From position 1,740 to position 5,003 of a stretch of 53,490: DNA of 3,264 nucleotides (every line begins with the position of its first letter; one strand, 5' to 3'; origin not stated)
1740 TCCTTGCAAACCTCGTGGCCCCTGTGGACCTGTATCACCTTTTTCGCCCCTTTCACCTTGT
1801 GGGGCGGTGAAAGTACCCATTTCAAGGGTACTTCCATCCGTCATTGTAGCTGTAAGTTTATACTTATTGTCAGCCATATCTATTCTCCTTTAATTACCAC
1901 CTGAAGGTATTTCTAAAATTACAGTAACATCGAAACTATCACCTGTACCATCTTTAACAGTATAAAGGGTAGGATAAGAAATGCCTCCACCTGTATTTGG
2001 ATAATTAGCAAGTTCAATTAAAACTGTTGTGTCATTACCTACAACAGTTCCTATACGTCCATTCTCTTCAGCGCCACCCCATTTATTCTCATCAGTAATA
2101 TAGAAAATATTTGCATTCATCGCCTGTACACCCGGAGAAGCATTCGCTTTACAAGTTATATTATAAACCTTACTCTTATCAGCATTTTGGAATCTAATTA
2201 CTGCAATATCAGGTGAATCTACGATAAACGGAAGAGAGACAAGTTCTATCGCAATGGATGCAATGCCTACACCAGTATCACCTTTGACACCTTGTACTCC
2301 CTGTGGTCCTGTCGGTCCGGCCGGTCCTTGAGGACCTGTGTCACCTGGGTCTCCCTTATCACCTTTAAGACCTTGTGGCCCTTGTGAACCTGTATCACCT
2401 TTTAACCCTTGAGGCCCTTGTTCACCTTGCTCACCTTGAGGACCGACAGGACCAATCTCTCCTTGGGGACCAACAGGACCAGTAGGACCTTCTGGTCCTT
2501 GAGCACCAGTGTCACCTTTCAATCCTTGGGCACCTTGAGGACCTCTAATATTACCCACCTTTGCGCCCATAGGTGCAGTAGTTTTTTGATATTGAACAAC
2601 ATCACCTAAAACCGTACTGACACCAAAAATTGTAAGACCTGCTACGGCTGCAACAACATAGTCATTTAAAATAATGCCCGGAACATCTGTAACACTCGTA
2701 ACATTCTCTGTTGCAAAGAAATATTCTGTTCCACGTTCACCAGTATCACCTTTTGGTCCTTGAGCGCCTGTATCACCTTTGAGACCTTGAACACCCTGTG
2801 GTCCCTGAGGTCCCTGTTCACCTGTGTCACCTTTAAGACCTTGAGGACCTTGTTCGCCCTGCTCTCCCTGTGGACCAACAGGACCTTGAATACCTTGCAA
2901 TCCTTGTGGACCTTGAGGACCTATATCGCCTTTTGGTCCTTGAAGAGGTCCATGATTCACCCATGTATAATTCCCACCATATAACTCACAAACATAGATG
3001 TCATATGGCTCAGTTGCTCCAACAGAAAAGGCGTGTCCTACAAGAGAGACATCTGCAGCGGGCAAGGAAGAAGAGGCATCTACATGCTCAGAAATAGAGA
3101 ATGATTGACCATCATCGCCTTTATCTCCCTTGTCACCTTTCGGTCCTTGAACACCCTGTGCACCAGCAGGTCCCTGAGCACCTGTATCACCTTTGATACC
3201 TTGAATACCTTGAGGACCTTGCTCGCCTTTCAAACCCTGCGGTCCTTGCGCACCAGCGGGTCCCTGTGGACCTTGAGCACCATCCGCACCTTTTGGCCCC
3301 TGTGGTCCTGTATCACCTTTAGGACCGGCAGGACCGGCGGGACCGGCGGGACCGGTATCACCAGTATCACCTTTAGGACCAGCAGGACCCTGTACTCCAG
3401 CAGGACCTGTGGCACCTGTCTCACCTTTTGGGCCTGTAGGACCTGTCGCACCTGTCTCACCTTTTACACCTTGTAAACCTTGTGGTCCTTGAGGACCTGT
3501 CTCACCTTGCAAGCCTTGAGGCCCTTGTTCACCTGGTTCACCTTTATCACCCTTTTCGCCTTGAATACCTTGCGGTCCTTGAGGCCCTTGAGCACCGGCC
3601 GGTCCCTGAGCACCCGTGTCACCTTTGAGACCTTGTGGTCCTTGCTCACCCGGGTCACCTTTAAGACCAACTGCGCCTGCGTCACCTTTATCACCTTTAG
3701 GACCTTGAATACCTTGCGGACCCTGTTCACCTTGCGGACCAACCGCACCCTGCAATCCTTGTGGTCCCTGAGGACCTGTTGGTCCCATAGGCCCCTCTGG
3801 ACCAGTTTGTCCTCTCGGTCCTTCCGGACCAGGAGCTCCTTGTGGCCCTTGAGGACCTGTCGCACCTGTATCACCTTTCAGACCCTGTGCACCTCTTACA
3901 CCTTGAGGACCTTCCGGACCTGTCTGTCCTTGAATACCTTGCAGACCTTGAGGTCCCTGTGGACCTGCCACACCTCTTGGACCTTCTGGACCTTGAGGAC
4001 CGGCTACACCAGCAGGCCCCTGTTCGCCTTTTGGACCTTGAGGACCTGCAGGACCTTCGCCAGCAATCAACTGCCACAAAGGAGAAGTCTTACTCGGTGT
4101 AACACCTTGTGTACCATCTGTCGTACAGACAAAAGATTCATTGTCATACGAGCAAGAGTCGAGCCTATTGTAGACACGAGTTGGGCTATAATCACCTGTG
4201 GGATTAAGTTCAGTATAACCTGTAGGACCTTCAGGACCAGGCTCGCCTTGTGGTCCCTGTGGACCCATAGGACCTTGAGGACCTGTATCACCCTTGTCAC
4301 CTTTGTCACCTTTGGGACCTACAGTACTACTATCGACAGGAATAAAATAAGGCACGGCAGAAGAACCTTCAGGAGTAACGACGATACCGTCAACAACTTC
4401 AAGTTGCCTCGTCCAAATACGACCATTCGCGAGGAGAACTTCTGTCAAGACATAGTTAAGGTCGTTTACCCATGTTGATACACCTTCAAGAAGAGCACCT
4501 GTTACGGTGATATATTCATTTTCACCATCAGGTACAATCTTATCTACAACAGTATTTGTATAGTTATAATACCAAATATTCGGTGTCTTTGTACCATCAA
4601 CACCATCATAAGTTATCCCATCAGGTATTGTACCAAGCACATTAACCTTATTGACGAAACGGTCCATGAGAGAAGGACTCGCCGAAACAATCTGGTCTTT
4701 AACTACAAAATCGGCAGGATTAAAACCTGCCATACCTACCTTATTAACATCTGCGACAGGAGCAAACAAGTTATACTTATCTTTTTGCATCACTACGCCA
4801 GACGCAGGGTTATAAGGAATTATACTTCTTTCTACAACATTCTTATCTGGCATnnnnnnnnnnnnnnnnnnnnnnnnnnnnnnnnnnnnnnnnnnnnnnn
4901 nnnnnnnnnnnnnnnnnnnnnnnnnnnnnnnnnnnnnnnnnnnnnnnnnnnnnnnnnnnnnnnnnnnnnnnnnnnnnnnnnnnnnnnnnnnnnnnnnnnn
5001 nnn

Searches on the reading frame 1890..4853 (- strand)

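Call 12: search_protein_families(library=phrogs, proteins=[window:1890-4853:-], max_evalue=0.001)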
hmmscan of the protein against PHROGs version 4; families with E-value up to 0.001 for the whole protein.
window:1890-4853:- (987 aa): 51 families (the best 25 are shown)
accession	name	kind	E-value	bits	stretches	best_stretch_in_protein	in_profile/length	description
phrog_5073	-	tail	3.4e-156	522.3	7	178-363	171-360/519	tail fiber protein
phrog_819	-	tail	9.5e-130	435.5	6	498-708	505-722/1024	tail protein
phrog_6320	-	tail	1.6e-129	434.9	6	348-478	83-213/745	tail fiber protein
phrog_366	-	tail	1.4e-99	335.7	11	789-862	309-382/474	tail fiber protein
phrog_8745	-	tail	2.7e-80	271.3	6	386-520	1379-1513/1803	tail fiber protein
phrog_10972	-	tail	3.2e-77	261.3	13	140-221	120-203/343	tail fiber protein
phrog_38806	-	unknown function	9.1e-72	242.8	8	778-862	65-149/285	-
phrog_1658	-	unknown function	2.3e-70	238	10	429-515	43-126/239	-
phrog_17587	-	tail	3e-63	215.3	8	299-370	350-421/641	tail fiber protein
phrog_29268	-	unknown function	3.7e-62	211.4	6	335-453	417-535/653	-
phrog_3904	-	tail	2.2e-60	206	3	539-669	767-889/1086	tail fiber protein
phrog_1806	-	tail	5.2e-60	204.1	7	414-540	109-230/276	collagen like minor tail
phrog_32123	-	unknown function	2.5e-57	195.4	6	771-866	218-313/532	-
phrog_3420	-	unknown function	2.3e-54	185.3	4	245-537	49-349/929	-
phrog_18350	-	tail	1.2e-53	183.4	7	759-867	94-202/253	tail fiber protein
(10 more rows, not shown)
